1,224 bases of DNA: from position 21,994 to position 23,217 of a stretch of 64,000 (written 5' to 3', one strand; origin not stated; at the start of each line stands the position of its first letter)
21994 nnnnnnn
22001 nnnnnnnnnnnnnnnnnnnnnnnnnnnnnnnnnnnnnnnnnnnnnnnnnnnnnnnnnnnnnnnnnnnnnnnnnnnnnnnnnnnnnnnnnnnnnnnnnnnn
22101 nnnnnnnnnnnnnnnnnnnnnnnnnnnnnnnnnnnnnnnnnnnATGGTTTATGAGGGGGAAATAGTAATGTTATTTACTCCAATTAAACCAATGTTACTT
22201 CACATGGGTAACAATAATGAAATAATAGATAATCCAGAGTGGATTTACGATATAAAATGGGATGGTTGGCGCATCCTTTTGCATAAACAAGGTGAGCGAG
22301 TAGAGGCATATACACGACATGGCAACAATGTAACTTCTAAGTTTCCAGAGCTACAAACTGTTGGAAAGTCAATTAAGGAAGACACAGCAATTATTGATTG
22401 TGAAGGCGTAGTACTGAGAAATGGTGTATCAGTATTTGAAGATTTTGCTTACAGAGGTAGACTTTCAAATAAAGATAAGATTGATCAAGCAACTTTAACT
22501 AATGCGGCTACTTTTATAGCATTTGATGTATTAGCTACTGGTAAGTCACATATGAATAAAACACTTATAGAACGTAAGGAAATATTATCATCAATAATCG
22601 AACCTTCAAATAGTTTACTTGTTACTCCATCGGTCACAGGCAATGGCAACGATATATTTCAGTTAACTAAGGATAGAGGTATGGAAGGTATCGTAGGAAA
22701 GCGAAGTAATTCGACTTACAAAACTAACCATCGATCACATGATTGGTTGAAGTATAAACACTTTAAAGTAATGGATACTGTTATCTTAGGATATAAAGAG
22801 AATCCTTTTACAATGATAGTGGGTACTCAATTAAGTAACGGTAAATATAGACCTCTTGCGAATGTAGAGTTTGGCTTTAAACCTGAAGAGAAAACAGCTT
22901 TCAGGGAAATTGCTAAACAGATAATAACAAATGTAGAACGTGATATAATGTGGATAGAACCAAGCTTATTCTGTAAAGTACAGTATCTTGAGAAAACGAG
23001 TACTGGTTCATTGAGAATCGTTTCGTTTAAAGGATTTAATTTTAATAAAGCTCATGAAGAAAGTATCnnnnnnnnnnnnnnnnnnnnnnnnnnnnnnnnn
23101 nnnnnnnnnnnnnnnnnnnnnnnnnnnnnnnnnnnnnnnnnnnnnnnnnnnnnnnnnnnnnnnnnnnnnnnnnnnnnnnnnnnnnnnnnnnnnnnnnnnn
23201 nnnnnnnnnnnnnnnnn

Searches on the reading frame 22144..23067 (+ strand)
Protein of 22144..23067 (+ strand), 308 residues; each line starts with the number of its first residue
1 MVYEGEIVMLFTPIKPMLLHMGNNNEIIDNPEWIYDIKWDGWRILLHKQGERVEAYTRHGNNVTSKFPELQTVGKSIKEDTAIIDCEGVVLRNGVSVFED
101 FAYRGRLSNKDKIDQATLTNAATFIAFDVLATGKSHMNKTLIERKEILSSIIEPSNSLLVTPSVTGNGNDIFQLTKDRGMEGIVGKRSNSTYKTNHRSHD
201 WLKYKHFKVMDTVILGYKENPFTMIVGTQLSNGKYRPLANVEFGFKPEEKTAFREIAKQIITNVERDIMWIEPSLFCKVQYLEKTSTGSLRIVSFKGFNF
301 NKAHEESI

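Call 45: search_protein_families(library=pfam, proteins=[window:22144-23067:+], max_evalue=0.001)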
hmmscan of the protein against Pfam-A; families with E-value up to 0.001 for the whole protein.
window:22144-23067:+ (308 aa): 3 families
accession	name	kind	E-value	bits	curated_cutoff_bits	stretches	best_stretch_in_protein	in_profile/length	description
PF01068.26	DNA_ligase_A_M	-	2.1e-31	109.6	26.2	1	27-205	13-204/204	ATP dependent DNA ligase domain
PF04679.21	DNA_ligase_A_C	-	4.6e-05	24.2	27.5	1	225-298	9-90/94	ATP dependent DNA ligase C terminal region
PF09414.15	RNA_ligase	-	0.00035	21.2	27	1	32-205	2-171/171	RNA ligase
